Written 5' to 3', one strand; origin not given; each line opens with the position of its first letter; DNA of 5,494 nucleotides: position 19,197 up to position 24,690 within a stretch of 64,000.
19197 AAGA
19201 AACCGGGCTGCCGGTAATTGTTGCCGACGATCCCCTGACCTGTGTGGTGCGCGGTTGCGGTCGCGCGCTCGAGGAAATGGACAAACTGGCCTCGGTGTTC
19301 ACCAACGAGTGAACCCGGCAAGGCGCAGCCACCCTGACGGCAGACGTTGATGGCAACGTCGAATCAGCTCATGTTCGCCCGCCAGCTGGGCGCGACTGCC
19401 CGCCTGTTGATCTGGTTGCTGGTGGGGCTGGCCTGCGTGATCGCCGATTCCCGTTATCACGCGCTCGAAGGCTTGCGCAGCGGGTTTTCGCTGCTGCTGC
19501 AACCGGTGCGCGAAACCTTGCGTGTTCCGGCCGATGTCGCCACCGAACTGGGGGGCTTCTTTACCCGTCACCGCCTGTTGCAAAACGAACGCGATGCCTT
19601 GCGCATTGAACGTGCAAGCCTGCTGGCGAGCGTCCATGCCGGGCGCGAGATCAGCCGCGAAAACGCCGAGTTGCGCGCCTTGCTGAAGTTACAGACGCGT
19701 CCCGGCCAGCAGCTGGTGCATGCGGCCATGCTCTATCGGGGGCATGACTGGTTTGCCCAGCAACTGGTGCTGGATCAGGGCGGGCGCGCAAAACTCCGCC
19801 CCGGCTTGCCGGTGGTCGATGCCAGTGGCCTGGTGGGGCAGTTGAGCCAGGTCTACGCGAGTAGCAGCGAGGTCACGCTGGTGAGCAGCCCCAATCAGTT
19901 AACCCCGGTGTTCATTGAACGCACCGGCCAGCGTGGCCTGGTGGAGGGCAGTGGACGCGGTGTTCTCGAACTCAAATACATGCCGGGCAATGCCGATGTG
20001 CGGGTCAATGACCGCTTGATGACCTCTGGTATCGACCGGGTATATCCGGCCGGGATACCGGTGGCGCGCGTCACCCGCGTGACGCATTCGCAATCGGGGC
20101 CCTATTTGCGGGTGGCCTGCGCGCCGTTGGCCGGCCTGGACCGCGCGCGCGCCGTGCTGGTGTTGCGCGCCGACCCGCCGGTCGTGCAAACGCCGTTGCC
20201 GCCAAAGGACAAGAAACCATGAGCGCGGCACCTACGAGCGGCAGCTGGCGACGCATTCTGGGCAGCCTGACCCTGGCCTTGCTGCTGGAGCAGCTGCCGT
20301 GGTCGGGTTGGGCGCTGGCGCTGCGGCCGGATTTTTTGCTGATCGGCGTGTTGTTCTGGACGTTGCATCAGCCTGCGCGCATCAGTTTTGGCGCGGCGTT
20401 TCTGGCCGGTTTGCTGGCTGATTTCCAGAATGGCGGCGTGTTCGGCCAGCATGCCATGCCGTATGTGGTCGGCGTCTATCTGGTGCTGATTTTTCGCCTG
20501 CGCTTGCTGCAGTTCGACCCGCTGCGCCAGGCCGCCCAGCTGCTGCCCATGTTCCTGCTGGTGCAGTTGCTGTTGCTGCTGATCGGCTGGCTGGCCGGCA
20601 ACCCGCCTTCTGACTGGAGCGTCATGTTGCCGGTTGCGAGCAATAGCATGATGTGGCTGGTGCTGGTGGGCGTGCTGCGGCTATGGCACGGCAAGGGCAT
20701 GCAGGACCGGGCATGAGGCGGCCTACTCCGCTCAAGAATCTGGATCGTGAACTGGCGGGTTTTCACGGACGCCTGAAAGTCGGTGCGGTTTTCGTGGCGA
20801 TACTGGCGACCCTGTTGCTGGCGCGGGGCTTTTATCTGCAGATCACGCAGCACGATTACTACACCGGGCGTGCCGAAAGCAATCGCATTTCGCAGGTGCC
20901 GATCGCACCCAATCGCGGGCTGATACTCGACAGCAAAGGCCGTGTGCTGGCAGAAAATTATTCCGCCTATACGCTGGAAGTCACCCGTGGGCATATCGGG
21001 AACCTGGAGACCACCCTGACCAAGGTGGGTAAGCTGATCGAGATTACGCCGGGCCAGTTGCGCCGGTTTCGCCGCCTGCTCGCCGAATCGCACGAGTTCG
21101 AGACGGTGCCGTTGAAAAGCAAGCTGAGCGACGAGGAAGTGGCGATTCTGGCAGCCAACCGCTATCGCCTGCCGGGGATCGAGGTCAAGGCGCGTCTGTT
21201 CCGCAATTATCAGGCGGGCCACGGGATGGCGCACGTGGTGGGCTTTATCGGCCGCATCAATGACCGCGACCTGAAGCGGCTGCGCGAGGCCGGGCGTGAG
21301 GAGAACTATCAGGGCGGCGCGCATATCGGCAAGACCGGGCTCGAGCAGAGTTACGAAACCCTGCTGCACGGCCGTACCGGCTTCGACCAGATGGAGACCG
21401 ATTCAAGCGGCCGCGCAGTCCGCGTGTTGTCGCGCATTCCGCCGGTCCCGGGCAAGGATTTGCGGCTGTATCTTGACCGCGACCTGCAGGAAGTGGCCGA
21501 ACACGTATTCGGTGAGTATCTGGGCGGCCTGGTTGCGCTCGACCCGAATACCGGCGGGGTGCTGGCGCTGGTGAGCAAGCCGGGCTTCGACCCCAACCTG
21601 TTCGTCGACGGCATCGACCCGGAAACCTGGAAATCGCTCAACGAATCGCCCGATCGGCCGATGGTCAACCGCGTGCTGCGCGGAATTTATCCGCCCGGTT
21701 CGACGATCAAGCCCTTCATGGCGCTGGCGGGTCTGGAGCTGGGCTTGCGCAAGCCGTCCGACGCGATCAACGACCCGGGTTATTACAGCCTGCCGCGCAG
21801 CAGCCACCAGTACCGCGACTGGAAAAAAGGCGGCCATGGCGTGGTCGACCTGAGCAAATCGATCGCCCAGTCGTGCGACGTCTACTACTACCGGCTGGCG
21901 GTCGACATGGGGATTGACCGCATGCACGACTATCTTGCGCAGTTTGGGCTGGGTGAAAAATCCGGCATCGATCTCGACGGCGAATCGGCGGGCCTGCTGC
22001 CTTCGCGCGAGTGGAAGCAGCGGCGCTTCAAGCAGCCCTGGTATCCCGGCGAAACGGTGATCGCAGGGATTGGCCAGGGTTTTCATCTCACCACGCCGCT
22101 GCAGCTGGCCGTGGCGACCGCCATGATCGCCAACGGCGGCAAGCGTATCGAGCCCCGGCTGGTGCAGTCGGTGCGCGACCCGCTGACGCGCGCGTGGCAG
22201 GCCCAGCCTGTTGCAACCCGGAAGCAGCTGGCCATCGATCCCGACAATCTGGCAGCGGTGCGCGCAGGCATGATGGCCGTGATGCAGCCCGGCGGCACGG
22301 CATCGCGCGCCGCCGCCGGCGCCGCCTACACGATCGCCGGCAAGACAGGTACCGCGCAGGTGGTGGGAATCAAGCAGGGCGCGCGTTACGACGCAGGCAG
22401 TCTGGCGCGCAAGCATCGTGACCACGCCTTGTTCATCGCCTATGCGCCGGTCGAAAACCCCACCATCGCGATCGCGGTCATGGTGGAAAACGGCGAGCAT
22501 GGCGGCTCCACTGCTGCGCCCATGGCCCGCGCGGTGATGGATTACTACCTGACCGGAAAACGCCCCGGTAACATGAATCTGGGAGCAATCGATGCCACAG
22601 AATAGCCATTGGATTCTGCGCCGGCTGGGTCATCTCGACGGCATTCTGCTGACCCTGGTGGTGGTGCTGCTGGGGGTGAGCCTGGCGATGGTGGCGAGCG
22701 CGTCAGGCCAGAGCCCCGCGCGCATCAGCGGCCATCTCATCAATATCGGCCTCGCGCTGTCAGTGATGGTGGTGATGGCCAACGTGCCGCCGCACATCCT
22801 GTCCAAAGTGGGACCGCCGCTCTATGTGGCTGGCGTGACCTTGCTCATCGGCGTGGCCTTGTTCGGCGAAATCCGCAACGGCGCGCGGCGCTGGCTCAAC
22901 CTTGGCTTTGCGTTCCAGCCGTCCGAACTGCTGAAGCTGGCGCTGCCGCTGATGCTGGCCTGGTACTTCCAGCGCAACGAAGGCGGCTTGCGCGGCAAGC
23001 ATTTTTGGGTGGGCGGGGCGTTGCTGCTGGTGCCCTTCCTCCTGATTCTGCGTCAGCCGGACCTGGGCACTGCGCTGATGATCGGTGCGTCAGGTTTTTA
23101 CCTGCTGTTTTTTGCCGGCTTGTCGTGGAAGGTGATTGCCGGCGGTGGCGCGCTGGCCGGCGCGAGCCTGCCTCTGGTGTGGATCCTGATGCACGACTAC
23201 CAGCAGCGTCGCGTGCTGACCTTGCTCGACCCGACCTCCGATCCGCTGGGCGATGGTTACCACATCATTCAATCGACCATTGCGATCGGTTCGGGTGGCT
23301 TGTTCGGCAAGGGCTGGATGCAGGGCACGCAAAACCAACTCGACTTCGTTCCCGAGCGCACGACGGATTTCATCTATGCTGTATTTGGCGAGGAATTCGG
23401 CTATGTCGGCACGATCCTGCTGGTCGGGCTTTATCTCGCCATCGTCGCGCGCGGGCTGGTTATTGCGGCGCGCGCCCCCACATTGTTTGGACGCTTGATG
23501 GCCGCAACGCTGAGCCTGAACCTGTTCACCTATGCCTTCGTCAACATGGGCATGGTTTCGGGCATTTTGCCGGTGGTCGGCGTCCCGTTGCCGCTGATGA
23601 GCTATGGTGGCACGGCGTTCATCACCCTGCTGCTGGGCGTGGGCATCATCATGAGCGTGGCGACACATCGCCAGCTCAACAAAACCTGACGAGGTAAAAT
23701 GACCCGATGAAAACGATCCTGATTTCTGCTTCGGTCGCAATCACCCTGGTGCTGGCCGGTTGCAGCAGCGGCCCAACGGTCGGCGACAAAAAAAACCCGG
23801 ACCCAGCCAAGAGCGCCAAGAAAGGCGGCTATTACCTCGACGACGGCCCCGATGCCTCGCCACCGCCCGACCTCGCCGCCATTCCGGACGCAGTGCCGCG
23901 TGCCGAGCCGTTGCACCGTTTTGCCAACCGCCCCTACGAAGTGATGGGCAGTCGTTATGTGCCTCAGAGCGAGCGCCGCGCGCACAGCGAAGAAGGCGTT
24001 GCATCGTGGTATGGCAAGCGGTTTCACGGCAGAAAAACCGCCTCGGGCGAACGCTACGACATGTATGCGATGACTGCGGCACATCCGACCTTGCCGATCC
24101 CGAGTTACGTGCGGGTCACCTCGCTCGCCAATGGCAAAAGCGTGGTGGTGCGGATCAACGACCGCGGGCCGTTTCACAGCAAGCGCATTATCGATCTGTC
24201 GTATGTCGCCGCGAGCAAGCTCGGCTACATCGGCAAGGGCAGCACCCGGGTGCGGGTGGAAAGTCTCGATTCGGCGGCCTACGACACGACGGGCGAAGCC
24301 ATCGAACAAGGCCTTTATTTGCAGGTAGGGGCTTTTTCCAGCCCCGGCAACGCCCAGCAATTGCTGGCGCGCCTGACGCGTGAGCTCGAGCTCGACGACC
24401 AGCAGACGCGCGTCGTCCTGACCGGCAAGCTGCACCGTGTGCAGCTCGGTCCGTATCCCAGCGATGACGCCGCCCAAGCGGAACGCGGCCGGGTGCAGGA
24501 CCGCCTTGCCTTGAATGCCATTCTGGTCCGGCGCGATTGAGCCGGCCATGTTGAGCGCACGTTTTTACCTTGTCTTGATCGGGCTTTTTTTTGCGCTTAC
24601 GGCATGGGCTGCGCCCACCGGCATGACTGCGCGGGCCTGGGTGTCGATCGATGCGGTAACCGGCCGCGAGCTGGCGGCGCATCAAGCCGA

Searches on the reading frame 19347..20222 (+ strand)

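Call 66: search_protein_families(library=pfam, proteins=[window:19347-20222:+])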
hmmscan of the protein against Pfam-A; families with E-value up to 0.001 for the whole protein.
window:19347-20222:+ (291 aa): 1 family
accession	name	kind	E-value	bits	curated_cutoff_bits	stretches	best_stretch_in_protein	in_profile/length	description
PF04085.20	MreC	-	1.6e-36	125.7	28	1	131-273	4-146/147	Rod shape-determining protein MreC, barrel core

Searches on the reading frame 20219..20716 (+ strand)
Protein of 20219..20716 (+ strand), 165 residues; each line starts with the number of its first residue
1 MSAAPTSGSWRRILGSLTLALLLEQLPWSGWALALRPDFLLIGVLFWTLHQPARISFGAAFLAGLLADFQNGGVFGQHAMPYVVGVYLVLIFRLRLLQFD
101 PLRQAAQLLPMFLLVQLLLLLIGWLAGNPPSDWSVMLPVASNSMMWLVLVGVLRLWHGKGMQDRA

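Call 66: search_protein_families(library=pfam, proteins=[window:20219-20716:+])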
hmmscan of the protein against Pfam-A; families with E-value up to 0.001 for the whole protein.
window:20219-20716:+ (165 aa): 1 family
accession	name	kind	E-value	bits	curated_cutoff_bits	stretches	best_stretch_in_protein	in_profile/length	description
PF04093.17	MreD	-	1e-13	52.1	24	1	17-154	14-156/158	rod shape-determining protein MreD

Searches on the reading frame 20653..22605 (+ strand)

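Call 62: search_protein_families(library=pfam, proteins=[window:20653-22605:+])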
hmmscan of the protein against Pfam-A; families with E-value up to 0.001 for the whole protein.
window:20653-22605:+ (650 aa): 2 families
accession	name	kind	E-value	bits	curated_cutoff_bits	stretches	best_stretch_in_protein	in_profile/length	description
PF00905.27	Transpeptidase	-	1.9e-71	241.2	22.1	1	291-630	1-299/299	Penicillin binding protein transpeptidase domain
PF03717.20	PBP_dimer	-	2e-39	136.3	24.4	1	84-258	2-178/180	Penicillin-binding Protein dimerisation domain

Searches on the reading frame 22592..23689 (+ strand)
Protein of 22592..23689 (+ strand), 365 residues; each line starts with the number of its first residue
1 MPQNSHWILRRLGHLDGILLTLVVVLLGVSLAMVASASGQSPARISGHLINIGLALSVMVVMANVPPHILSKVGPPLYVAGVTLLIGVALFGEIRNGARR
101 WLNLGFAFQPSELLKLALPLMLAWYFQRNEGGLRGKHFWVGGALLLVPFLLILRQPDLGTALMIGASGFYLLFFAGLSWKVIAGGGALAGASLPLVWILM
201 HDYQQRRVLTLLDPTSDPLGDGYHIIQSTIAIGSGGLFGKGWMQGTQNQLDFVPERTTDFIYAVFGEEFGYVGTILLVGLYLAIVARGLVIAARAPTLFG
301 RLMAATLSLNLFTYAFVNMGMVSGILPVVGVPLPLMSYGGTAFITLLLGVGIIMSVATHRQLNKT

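Call 62: search_protein_families(library=pfam, proteins=[window:22592-23689:+])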
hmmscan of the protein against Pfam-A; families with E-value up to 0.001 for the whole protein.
window:22592-23689:+ (365 aa): 1 family
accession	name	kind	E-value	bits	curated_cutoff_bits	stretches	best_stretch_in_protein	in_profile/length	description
PF01098.24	FTSW_RODA_SPOVE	-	1.1e-101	340.9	26.4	1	22-361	6-355/356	Cell cycle protein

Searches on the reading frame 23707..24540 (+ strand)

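Call 3: search_protein_families(library=pfam, proteins=[window:23707-24540:+])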
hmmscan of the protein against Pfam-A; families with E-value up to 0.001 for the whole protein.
window:23707-24540:+ (277 aa): 2 families
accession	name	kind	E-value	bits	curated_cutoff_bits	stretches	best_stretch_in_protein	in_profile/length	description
PF03330.24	DPBB_1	-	4.5e-29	101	28.8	1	95-184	2-83/83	Lytic transglycolase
PF05036.18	SPOR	-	2e-13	50.9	21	1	202-274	4-75/76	SPOR domain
